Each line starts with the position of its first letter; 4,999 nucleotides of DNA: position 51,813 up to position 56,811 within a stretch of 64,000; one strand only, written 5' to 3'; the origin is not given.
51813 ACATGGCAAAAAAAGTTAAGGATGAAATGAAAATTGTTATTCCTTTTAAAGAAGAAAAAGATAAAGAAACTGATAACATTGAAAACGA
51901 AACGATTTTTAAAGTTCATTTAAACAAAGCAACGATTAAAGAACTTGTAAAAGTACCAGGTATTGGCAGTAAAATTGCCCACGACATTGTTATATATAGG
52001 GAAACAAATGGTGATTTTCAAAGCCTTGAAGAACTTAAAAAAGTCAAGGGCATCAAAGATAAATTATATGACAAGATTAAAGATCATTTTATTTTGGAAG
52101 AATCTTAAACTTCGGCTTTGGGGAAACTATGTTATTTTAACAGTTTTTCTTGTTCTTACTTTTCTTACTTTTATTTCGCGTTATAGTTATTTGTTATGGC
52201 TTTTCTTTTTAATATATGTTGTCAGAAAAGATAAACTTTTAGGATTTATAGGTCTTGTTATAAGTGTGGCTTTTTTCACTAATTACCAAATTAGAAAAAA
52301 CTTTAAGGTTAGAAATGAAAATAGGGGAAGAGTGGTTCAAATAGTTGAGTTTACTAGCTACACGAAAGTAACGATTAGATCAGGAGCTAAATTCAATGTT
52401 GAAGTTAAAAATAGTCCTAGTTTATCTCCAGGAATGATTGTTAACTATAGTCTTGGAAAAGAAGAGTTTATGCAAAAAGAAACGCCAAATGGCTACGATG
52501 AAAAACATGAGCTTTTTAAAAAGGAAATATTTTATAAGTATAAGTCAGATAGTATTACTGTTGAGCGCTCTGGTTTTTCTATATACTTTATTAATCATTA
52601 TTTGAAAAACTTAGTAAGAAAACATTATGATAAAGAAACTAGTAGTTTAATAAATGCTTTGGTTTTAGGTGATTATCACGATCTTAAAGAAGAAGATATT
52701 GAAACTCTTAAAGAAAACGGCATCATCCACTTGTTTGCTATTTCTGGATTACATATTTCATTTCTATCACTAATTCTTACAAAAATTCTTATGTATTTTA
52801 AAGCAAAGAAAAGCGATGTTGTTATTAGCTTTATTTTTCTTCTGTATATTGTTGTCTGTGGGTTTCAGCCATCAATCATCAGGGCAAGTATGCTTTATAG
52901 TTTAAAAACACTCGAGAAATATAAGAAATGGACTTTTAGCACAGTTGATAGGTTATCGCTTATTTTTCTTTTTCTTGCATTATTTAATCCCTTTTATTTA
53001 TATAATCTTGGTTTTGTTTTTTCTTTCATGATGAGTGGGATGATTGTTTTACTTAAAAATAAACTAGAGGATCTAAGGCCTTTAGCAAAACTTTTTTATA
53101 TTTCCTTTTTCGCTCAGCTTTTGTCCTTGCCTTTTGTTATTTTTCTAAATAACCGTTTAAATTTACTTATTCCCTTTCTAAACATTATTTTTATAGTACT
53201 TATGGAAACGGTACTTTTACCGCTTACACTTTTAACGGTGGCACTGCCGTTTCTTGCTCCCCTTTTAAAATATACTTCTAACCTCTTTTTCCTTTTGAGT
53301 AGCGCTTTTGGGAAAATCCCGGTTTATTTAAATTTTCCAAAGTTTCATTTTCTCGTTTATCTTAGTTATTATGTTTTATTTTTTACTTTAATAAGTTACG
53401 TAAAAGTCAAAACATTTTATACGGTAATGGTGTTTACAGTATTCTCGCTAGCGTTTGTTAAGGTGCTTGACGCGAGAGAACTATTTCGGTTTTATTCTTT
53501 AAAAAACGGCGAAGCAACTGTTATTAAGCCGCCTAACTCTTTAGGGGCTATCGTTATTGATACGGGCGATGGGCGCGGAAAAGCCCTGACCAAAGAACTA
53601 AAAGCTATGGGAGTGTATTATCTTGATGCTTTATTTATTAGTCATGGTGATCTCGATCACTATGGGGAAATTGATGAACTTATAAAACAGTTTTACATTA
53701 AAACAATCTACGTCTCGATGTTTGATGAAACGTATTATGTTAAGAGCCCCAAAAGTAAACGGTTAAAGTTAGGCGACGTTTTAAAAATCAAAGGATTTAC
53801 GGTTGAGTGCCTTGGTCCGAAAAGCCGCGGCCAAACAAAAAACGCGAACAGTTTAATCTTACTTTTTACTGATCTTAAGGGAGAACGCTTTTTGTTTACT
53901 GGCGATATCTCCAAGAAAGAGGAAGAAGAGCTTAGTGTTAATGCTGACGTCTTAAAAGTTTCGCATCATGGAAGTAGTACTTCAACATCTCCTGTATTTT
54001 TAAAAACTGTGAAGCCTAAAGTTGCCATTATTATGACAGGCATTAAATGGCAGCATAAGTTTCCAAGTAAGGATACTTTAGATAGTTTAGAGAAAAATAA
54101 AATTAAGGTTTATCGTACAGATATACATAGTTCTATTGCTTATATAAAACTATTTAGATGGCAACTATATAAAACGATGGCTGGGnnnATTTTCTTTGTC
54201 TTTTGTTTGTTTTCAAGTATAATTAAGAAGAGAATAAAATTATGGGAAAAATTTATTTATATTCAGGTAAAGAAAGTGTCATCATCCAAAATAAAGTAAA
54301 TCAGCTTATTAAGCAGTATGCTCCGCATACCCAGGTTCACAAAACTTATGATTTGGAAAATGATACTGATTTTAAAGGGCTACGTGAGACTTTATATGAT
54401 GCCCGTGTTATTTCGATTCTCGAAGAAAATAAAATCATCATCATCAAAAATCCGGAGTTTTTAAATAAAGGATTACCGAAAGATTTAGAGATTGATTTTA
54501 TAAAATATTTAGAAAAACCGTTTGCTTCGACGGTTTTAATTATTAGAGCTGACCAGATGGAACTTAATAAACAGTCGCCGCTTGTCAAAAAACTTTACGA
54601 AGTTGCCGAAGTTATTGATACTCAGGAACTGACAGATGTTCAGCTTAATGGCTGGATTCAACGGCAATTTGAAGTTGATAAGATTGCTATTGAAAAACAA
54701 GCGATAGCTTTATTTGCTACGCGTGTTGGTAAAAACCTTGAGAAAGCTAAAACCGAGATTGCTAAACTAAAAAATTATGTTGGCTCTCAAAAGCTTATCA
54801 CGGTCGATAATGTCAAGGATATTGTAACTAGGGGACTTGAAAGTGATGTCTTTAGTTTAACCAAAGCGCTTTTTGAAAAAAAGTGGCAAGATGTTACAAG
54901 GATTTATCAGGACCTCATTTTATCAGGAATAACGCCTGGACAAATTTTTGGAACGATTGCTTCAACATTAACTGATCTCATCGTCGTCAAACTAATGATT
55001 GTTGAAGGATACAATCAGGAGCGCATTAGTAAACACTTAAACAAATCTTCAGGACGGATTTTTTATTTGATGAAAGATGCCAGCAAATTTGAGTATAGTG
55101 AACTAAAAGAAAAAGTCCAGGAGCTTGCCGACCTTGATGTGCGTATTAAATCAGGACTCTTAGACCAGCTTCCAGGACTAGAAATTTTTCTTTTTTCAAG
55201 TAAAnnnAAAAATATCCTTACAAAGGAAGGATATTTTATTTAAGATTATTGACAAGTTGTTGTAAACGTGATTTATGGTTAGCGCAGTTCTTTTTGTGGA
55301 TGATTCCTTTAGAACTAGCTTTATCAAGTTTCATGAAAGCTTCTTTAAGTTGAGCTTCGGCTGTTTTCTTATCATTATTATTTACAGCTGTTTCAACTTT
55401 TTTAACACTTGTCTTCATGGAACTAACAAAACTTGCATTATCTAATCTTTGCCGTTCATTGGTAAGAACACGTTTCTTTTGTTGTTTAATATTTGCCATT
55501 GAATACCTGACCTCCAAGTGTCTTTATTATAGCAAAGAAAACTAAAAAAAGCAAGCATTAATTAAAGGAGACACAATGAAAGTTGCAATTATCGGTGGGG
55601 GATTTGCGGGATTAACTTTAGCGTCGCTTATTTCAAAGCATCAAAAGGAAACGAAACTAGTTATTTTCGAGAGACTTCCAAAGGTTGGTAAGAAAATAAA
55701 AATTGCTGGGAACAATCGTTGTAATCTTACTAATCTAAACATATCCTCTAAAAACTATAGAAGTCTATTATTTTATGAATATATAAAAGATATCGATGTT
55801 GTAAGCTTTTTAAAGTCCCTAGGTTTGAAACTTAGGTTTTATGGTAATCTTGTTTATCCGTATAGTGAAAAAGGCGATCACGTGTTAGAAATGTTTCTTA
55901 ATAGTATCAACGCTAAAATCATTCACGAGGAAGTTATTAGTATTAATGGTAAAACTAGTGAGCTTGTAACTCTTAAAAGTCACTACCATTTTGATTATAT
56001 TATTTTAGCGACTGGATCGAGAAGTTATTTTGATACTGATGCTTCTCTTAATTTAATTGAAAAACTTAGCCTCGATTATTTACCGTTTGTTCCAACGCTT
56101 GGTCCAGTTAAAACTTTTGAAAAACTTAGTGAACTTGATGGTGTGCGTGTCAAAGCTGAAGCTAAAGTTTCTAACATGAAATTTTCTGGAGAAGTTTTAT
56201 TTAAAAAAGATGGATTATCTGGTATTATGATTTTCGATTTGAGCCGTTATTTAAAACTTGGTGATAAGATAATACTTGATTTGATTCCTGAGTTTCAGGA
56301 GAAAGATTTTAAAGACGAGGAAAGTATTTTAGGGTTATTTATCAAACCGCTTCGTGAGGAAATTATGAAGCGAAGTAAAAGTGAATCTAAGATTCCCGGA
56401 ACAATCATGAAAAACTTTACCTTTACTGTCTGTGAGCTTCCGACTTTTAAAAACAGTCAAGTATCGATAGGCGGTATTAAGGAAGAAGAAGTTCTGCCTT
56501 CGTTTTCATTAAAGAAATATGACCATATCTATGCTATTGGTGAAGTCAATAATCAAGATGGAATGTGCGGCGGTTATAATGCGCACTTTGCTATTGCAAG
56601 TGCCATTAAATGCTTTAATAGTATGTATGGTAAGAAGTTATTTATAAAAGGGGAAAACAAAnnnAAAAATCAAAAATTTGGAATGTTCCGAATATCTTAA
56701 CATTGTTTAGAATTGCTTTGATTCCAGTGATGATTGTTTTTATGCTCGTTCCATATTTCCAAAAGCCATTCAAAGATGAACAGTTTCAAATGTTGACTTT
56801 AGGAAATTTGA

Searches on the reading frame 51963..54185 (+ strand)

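Call 78: search_protein_families(library=pfam, proteins=[window:51963-54185:+], max_evalue=0.00001)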
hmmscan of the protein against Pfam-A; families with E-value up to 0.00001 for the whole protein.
window:51963-54185:+ (741 aa): 2 families
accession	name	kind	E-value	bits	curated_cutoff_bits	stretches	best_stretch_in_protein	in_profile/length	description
PF03772.21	Competence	-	4.4e-39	134.9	23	1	233-480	1-267/270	Competence protein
PF00753.33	Lactamase_B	-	5.1e-13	49.9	22.7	1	519-693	9-195/196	Metallo-beta-lactamase superfamily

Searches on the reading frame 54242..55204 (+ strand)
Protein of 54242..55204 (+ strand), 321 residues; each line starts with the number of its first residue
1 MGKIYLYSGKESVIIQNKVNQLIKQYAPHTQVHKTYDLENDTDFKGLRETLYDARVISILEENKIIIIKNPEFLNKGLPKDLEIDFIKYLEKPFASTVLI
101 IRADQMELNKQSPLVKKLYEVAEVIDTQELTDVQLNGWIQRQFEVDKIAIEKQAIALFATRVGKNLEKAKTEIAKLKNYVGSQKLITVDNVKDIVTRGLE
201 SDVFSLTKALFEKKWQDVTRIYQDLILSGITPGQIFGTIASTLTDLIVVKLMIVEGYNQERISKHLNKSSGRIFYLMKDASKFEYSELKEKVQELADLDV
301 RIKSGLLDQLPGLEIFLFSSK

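Call 78: search_protein_families(library=pfam, proteins=[window:54242-55204:+], max_evalue=0.00001)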
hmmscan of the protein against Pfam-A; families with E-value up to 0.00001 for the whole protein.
window:54242-55204:+ (321 aa): 2 families
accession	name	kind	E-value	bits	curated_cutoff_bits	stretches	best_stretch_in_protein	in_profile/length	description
PF21694.2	DNA_pol3_delta_C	-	1.3e-23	83.8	27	1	200-318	1-119/121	DNA polymerase III delta subunit, C-terminal domain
PF06144.19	DNA_pol3_delta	-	3.4e-09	37.2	21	1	5-126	1-122/124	DNA polymerase III, delta subunit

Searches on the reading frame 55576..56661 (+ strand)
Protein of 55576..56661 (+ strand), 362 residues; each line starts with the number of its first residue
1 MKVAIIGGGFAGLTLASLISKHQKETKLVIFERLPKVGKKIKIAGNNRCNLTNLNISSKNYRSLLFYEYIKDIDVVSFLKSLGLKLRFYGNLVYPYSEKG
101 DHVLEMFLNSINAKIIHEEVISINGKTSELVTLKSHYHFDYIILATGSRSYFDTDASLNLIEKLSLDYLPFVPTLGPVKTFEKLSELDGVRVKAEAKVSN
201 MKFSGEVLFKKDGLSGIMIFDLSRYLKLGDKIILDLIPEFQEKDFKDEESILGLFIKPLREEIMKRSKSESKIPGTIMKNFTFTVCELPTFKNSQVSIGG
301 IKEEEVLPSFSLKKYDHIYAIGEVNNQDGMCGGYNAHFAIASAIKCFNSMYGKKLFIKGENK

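Call 12: search_protein_families(library=ncbifam, proteins=[window:55576-56661:+], max_evalue=0.00001)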
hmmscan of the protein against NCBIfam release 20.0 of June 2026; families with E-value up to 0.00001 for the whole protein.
window:55576-56661:+ (362 aa): 4 families
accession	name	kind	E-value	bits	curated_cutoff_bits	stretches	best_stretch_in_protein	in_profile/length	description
TIGR00275.1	TIGR00275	subfamily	7.9e-49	166.5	183.8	2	3-247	1-273/401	aminoacetone oxidase family FAD-binding enzyme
TIGR03862.1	flavo_PP4765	subfamily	2.4e-06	26.7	242.65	0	28-244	4-248/376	TIGR03862 family flavoprotein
TIGR03385.1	CoA_CoA_reduc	equivalog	3e-06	26.3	578.8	0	2-33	1-32/439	CoA-disulfide reductase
NF005243.0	PRK06753.1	equivalog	1e-05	24.6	365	0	1-150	1-152/374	hypothetical protein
